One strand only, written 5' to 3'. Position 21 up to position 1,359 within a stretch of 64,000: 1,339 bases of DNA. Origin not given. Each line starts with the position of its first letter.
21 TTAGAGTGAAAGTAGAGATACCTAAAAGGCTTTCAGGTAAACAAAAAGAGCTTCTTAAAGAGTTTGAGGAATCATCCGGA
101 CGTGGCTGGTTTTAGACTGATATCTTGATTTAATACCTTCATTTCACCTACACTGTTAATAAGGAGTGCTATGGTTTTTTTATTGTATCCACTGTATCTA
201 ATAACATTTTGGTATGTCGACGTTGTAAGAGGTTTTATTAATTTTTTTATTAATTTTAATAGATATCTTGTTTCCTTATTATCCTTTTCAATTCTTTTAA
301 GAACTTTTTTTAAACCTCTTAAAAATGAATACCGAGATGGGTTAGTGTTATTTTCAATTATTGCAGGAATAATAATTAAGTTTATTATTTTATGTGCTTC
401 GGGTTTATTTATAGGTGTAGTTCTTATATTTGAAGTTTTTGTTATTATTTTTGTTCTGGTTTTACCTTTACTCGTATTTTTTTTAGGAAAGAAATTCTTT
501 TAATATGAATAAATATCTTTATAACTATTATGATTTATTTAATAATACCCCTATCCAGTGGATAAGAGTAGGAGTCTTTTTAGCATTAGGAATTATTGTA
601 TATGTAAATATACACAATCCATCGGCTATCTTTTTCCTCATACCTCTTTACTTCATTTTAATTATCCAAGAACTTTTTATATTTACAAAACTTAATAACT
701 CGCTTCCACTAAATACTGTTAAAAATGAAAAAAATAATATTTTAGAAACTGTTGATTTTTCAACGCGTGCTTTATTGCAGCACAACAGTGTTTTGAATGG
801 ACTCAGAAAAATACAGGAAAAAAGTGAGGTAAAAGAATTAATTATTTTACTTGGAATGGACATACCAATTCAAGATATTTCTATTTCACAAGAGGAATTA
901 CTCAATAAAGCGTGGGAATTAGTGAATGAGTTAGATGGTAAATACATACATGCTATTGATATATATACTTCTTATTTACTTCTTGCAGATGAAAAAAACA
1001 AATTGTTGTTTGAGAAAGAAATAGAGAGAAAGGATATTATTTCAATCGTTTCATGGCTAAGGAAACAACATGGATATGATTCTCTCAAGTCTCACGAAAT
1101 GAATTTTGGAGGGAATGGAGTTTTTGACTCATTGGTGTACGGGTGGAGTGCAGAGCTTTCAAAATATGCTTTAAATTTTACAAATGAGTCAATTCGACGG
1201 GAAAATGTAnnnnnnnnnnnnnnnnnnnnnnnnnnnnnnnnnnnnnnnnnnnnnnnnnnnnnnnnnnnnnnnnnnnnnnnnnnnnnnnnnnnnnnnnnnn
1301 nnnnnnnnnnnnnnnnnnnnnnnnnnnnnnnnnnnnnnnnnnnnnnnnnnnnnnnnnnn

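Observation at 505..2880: Membrane-anchored Clp-type double-AAA+ unfoldase with apparently dead NBD1 Walker B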

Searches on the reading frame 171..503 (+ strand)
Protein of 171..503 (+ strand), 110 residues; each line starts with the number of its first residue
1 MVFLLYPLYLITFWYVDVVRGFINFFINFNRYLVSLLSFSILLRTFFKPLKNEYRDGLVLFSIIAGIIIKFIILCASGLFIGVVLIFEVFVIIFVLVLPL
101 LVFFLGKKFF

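Call 3: search_protein_families(library=pfam, proteins=[window:171-503:+], max_evalue=0.1)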
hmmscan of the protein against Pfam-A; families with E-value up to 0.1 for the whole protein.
window:171-503:+ (110 aa): 1 family
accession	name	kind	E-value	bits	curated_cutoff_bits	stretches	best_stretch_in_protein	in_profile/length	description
PF11915.13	DUF3433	-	0.061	14.1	27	1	35-80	48-90/91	Protein of unknown function (DUF3433)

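Call 4: search_protein_families(library=ncbifam, proteins=[window:171-503:+], max_evalue=0.1)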
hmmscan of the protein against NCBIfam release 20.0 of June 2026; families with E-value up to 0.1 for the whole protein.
window:171-503:+ (110 aa): 0 families

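Call 19: find_homologous_proteins(query=window:171-500:+, max_evalue=0.001)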
Query window:171-500:+ (110 aa): 57 proteins with E <= 0.001 among 83 candidates.
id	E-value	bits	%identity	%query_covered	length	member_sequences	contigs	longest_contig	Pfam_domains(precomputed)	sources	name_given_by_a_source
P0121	9.5e-57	208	100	100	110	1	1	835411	-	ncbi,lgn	-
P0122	1.9e-35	140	70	95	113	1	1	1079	-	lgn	-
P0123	3.4e-27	113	61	80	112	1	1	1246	-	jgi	-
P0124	1.2e-26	111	58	96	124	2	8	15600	-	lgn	-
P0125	2.0e-26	111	58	90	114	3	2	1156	-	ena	-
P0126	2.1e-26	110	59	94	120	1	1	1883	-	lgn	-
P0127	2.7e-26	110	57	95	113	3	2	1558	-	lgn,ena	-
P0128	3.1e-26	110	60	85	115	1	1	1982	-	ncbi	-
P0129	3.4e-26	110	57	86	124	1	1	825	-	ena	-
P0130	3.5e-26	110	57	96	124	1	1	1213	-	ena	-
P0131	4.6e-26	109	57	96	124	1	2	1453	-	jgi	-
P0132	4.6e-26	109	57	96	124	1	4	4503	-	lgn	-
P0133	5.3e-26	109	57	85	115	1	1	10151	-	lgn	-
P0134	6.1e-26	109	64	70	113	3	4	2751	-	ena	-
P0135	6.3e-26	109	56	86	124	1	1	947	-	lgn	-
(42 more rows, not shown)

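Call 26: search_protein_representatives(alignment_id=A2)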
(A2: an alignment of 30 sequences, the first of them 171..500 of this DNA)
Query: 30 sequences, 110 profile positions. Proteins with E-value up to 0.001 (for the whole library): 68; up to 1e-10: 41; up to 1e-30: 5. The best 68 are listed.
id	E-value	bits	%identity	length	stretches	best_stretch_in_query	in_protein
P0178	2.4e-36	140.3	-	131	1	1-109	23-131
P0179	2.9e-35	136.8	-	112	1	1-108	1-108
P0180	3.3e-33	130.2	-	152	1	1-108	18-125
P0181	1.9e-31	124.6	-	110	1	3-108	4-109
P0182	2.4e-31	124.2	-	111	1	3-109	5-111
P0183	2.6e-30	120.9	-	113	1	4-108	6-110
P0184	3.1e-30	120.6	-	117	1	1-108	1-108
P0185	1.3e-29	118.7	-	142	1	7-109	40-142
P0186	2.4e-29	117.8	-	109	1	3-109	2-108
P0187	9.9e-29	115.8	-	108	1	3-108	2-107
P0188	1.1e-28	115.6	-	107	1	2-108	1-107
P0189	3.6e-28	114.0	-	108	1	4-108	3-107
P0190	4.1e-27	110.6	-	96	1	22-108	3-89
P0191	7.0e-27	109.9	-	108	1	2-107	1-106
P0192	3.4e-26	107.6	-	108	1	2-108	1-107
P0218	2.6e-09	53.3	-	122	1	5-109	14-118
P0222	2.7e-06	43.6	-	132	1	12-108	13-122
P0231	1.7e-04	37.8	-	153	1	13-108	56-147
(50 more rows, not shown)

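Call 42: find_related_loci(query=A2, collection=genome_contigs, flank=4000)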
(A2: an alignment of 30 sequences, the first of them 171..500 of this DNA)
Query A2 (110 aa) in genome_contigs; peptide patterns used: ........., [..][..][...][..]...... (x = any residue, [..] = any of these).
204 stretches matched a pattern; 174 encode a relative of the query (tblastn E <= 1e-3); the best 80 are kept; 80 distinct loci.
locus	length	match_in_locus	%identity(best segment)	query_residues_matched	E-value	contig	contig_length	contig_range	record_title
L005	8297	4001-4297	54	1-99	2e-28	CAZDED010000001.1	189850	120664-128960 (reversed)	MAG TPA_asm: uncultured Gammaproteobacteria bacterium isolate SRP278252_co2_138 genome assembly, contig: NODE_73_length_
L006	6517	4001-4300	54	1-100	8e-28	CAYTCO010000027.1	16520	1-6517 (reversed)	MAG TPA_asm: uncultured Gammaproteobacteria bacterium isolate SRP286056_co1_355 genome assembly, contig: NODE_4254_lengt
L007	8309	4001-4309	50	2-104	4e-27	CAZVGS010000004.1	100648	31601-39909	MAG TPA_asm: uncultured Gammaproteobacteria bacterium isolate binchicken_co16_182 genome assembly, contig: NODE_347_leng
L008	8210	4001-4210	66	1-70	2e-26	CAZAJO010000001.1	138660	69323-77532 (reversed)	MAG TPA_asm: uncultured Gammaproteobacteria bacterium isolate SRP342105_co1_429 genome assembly, contig: NODE_138_length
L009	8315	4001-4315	52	1-105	2e-26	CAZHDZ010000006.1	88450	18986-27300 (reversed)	MAG TPA_asm: uncultured Gammaproteobacteria bacterium isolate SRP286056_co1_222 genome assembly, contig: NODE_198_length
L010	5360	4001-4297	58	1-99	9e-26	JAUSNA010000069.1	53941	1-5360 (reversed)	MAG: Candidatus Levyibacteriota bacterium isolate E19_metabat.bin.104 E19_k141_378344, whole genome shotgun sequence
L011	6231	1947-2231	54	1-95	2e-25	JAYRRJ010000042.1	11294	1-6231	MAG: Candidatus Levyibacteriota bacterium isolate XM1_ASGE3bin.27 k141_246930, whole genome shotgun sequence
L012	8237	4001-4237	58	1-79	4e-25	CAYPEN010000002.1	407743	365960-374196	MAG TPA_asm: uncultured Gammaproteobacteria bacterium isolate SRP263991_co5_217 genome assembly, contig: NODE_15_length_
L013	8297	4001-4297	45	1-99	7e-24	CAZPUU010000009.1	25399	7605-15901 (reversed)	MAG TPA_asm: uncultured Gammaproteobacteria bacterium isolate SRP192515_co2_165 genome assembly, contig: NODE_1482_lengt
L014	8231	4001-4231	61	1-77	3e-23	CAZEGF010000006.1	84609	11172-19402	MAG TPA_asm: uncultured Gammaproteobacteria bacterium isolate SRP135725_co2_582 genome assembly, contig: k141_3521309, w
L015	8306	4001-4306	44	4-105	3e-23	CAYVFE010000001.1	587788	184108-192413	MAG TPA_asm: uncultured Gammaproteobacteria bacterium isolate binchicken_co173_433 genome assembly, contig: NODE_6_lengt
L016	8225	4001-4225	60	4-78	2e-22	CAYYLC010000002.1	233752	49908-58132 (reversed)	MAG TPA_asm: uncultured Gammaproteobacteria bacterium isolate binchicken_co173_361 genome assembly, contig: NODE_65_leng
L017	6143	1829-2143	41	1-105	3e-21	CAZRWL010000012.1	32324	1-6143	MAG TPA_asm: uncultured Gammaproteobacteria bacterium isolate SRP269290_co1_1073 genome assembly, contig: NODE_1477_leng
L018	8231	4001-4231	55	1-77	3e-21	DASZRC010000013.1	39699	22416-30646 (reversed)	MAG TPA_asm: Patescibacteria group bacterium isolate SMAG_U6014 k141_141730, whole genome shotgun sequence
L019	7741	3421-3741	42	3-108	4e-21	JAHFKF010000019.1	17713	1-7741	MAG: Candidatus Levyibacteriota bacterium isolate nzgw403 NODE_2001_length_17714_cov_3.284772, whole genome shotgun sequ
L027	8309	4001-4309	41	3-105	2e-19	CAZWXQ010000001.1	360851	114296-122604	MAG TPA_asm: uncultured Gammaproteobacteria bacterium isolate SRP292972_co3_100 genome assembly, contig: NODE_31_length_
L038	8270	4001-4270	44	7-95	1e-18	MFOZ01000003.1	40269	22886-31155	MAG: Candidatus Levybacteria bacterium RIFCSPLOWO2_01_FULL_42_15 rifcsplowo2_01_scaffold_1113, whole genome shotgun sequ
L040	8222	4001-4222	51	4-77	2e-18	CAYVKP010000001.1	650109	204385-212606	MAG TPA_asm: uncultured Gammaproteobacteria bacterium isolate SRP200132_co1_547 genome assembly, contig: NODE_2_length_6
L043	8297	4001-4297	36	7-105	3e-18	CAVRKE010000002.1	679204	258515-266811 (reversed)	MAG: Candidatus Levybacteria bacterium isolate MFD01476.bin.1.95 genome assembly, contig: contig_6007, whole genome shot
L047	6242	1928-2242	37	1-105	6e-18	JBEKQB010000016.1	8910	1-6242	MAG: Candidatus Levyibacteriota bacterium isolate SPRUCE 478 SPRUCE_478_16, whole genome shotgun sequence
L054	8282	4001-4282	43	7-100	1e-17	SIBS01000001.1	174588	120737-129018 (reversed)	MAG: Candidatus Levyibacteriota bacterium isolate Baikal-deep-G183 BACOMB-C114, whole genome shotgun sequence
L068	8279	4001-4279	39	7-99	1e-16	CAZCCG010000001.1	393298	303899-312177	MAG TPA_asm: uncultured Gammaproteobacteria bacterium isolate SRP200132_co1_33 genome assembly, contig: NODE_10_length_3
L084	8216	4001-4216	47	3-74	6e-16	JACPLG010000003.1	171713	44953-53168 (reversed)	MAG: Candidatus Levyibacteriota bacterium isolate NC_groundwater_515_Ag_S-0.1um_38_10 S35_SO-1_scaffold_41853, whole gen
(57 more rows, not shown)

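Call 61: search_protein_families(library=pfam, proteins=[L047:4873-6225:+, L043:972-1907:+, L040:6713-7735:+, L005:2163-3854:-, L038:7766-8269:+, L054:1016-2941:+, L015:7730-8305:+, L084:2851-3924:+, L068:1248-3974:+, L027:1634-2674:+], max_evalue=0.00001)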
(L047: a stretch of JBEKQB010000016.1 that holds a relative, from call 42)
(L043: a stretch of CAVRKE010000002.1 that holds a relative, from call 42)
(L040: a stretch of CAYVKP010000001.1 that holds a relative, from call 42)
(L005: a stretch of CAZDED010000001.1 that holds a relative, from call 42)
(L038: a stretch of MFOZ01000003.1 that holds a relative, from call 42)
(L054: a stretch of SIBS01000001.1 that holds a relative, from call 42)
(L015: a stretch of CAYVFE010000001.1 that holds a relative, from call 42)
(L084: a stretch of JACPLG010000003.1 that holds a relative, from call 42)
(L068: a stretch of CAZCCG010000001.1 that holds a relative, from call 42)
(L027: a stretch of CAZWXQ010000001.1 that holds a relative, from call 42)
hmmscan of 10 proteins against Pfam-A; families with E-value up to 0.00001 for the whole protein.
L047:4873-6225:+ (450 aa): 4 families
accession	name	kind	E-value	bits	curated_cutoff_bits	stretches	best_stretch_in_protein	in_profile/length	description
PF13184.12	KH_5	-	3.2e-25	88.5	27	1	216-285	1-69/69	NusA-like KH domain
PF08529.16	NusA_N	-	1e-18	68.1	23.8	2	21-80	1-58/119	NusA N-terminal domain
PF23095.1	KH_NusA_C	-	2.2e-06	28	34.2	1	297-326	6-35/59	Transcription termination/antitermination protein NusA, KH domain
PF07650.23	KH_2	-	2.9e-06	27.4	22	0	269-328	4-64/78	KH domain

L043:972-1907:+ (311 aa): 2 families
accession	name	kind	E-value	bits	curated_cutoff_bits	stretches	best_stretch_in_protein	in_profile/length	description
PF01556.23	DnaJ_C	-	9.9e-35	120.2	26.6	1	158-288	2-152/152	DnaJ C terminal domain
PF00226.36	DnaJ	-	2.3e-31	108.1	27.8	1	15-77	1-63/63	DnaJ domain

L040:6713-7735:+ (340 aa): 3 families
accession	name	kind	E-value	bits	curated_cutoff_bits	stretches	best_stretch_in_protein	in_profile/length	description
PF02826.25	2-Hacid_dh_C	-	1.2e-59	201.1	25.1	1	114-309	1-178/178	D-isomer specific 2-hydroxyacid dehydrogenase, NAD binding domain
PF00389.36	2-Hacid_dh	-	2.6e-30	105.3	24.6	1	16-335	8-128/134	D-isomer specific 2-hydroxyacid dehydrogenase, catalytic domain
PF03446.21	NAD_binding_2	-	6.6e-07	29.9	21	1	151-259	2-114/161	NAD binding domain of 6-phosphogluconate dehydrogenase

L005:2163-3854:- (563 aa): 2 families
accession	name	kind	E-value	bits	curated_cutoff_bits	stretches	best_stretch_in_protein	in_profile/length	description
PF00437.27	T2SSE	-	1.8e-127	425.5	24.9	1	166-555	3-370/370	Type II/IV secretion system protein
PF05157.20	MshEN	-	6.3e-16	58.6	23.1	1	61-139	2-81/90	MshEN domain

L038:7766-8269:+ (168 aa): 4 families
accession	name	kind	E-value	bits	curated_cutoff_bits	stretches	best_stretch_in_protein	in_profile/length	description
PF00009.33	GTP_EFTU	-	9.9e-34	117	26.5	1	22-168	6-170/188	Elongation factor Tu GTP binding domain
PF01926.29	MMR_HSR1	-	2.2e-10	41.1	21.9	1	22-131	2-113/113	50S ribosome-binding GTPase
PF00071.28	Ras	-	3.3e-07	30.5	21.6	1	23-168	3-144/162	Ras family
PF00350.29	Dynamin_N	-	4.5e-07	30.5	27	0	69-131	100-167/168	Dynamin family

L054:1016-2941:+ (641 aa): 2 families
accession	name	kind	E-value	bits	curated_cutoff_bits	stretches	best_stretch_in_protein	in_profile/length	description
PF00012.26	HSP70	-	1.8e-251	836.1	20.6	1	4-601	1-599/599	Hsp70 protein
PF06723.19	MreB_Mbl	-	3.2e-16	59.5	27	1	114-373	75-316/327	MreB/Mbl protein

L015:7730-8305:+ (192 aa): 1 family
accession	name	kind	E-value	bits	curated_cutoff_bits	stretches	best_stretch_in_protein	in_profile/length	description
PF00348.22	polyprenyl_synt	-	3.2e-26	92.5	27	1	47-177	14-128/251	Polyprenyl synthetase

L084:2851-3924:+ (357 aa): 1 family
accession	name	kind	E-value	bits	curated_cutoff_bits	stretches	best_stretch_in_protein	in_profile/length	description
PF01180.27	DHO_dh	-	1.8e-19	70.5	27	1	124-357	65-287/291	Dihydroorotate dehydrogenase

L068:1248-3974:+ (908 aa): 2 families
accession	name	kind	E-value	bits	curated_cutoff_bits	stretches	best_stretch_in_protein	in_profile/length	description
PF00082.27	Peptidase_S8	-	1.4e-48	166.1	21.8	1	169-414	2-273/288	Subtilase family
PF17210.9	SdrD_B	-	6.3e-13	49.3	29.7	1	625-685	7-70/112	SdrD B-like domain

L027:1634-2674:+ (346 aa): 1 family
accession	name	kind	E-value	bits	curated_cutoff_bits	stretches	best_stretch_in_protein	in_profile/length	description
PF01979.26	Amidohydro_1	-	2e-12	47.5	25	1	3-167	2-169/345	Amidohydrolase family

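Call 71: search_protein_families(library=pfam, proteins=[P0222, P0231, P0218], max_evalue=0.1)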
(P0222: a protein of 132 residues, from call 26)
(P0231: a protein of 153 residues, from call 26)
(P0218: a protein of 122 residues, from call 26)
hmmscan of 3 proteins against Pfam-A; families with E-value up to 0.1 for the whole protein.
P0222 (132 aa): 1 family
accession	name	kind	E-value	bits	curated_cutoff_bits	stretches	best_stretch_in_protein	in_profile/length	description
PF01306.25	LacY_symp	-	0.0003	20.1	24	1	31-126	12-108/413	LacY proton/sugar symporter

P0231 (153 aa): 0 families

P0218 (122 aa): 0 families
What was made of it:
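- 171..503 (+): Small integral-membrane partner protein (110 aa). It has an amphipathic N-terminal half, the invariant loop T45-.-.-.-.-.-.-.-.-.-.55, and a 49-aa hydrophobic stretch with invariant K70 and P99 and near-invariant E88. No Pfam or NCBIfam family (calls 3, 4, 71).
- Tried and rejected: No family was found (calls 3, 4, 71).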

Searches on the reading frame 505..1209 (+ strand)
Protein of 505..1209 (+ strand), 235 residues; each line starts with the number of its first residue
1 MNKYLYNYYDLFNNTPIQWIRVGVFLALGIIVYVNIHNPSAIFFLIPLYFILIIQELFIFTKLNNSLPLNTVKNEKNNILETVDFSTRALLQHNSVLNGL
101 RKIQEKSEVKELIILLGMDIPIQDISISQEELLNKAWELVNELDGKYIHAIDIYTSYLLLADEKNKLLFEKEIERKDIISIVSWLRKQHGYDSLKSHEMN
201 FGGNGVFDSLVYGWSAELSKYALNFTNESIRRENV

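Call 47: predict_structure(alignment_id=A4)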
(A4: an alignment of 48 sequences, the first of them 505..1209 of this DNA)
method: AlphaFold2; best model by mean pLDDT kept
length: 235 residues; sequences in the alignment: 48
mean_pLDDT: 85.7   pTM: 0.73
mean pLDDT of the five models: 85.7, 85.3, 85.2, 85.1, 83.8
residues with pLDDT >= 90: 131; 70-90: 70; 50-70: 33; < 50: 1
segments of 3 or more residues with pLDDT < 50: none
pLDDT, mean of each block of 10 residues (from residue 1): 79 93 95 94 93 93 87 84 92 91 94 87 84 95 93 95 86 91 91 63 68 65 71 59
secondary structure, 60 per line:
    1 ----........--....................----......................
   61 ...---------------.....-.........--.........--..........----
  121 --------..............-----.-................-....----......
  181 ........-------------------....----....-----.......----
elements in order: H5-12 H15-34 H39-63 H79-82 H85-93 H96-104 H107-116 H129-142 H150-165 H167-170 H175-188 H208-211 H216-219 H225-231
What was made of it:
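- On Clp/Hsp100 superfamily (class I, two AAA+ rings): Eight helices in the AF2 model (call 47).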

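Call 53: fold_search(model_id=the predicted structure, library=pdb)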
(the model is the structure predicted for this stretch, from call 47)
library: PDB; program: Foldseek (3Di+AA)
matches with E <= 10: 77; with E <= 0.001: 0
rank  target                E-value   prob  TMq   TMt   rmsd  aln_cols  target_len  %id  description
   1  3fes_C                1.1e-01  0.97  0.26  0.40   6.6       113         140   17  Crystal Structure of the ATP-dependent Clp Protease ClpC from Clostridium difficile (released 2008-12-16)
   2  3fes_B                6.9e-01  0.47  0.24  0.36   7.4       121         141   16  Crystal Structure of the ATP-dependent Clp Protease ClpC from Clostridium difficile (released 2008-12-16)
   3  3fes_A                8.5e-01  0.51  0.25  0.37   7.0       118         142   16  Crystal Structure of the ATP-dependent Clp Protease ClpC from Clostridium difficile (released 2008-12-16)
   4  5u2l                  9.0e-01  0.18  0.20  0.29  11.1       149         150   13  Crystal structure of the Hsp104 N-terminal domain from Candida albicans (released 2017-04-19)
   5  5wbw_D                9.4e-01  0.15  0.22  0.16  13.2       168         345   15  Yeast Hsp104 fragment 1-360 (released 2018-01-03)
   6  1lzw_B                9.9e-01  0.57  0.28  0.41   7.9       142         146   14  Structural basis of ClpS-mediated switch in ClpA substrate recognition (released 2002-11-27)
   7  5u2u_C                1.4e+00  0.18  0.20  0.27  10.6       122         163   16  Crystal structure of the Hsp104 N-terminal domain from Saccharomyces cerevisiae (released 2017-04-19)
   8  5u2u_B                1.5e+00  0.14  0.20  0.27  10.4       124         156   14  Crystal structure of the Hsp104 N-terminal domain from Saccharomyces cerevisiae (released 2017-04-19)
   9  3wdd_A                1.6e+00  0.20  0.22  0.33  10.3       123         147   14  Mutant N-terminal domain of Mycobacterium tuberculosis ClpC1, F2Y, bound to Cyclomarin A (released 2013-09-18)
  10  5u2u_A                1.8e+00  0.18  0.21  0.29   9.6       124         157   16  Crystal structure of the Hsp104 N-terminal domain from Saccharomyces cerevisiae (released 2017-04-19)
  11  3wde_A                1.8e+00  0.16  0.21  0.32  10.4       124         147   13  Mutant N-terminal domain of Mycobacterium tuberculosis ClpC1, F80Y, bound to Cyclomarin A (released 2013-09-18)
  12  6ucr                  2.0e+00  0.25  0.26  0.36   7.1       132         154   17  Structure of ClpC1-NTD L92S L96P (released 2020-05-13)
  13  6lqr_BE               2.0e+00  0.06  0.15  0.07  12.6       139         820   12  Cryo-EM structure of 90S small subunit preribosomes in transition states (State C) (released 2020-09-16)
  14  4iod_A                2.1e+00  0.12  0.21  0.31  12.3       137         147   15  Preliminary structural investigations of a malarial protein secretion system. (released 2014-04-23)
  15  4xbi_A                2.2e+00  0.18  0.22  0.14  10.9       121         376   15  Structure Of A Malarial Protein Involved in Proteostasis (released 2015-07-29)
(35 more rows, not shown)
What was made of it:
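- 694..1074 (+): Divergent all-helical N-domain (aa 64-190, eight helices), probably a Clp_N-type fold. Foldseek top hits are ClpC, ClpA and Hsp104 N-domains, but weak, E >= 0.11 (call 53).
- On Clp/Hsp100 superfamily (class I, two AAA+ rings): Foldseek top hits are Clp N-domains, but E >= 0.11 (call 53).
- Checked: Foldseek top hits are nearly all Clp/Hsp104 N-domains, but the best E-value is 0.11 (call 53).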
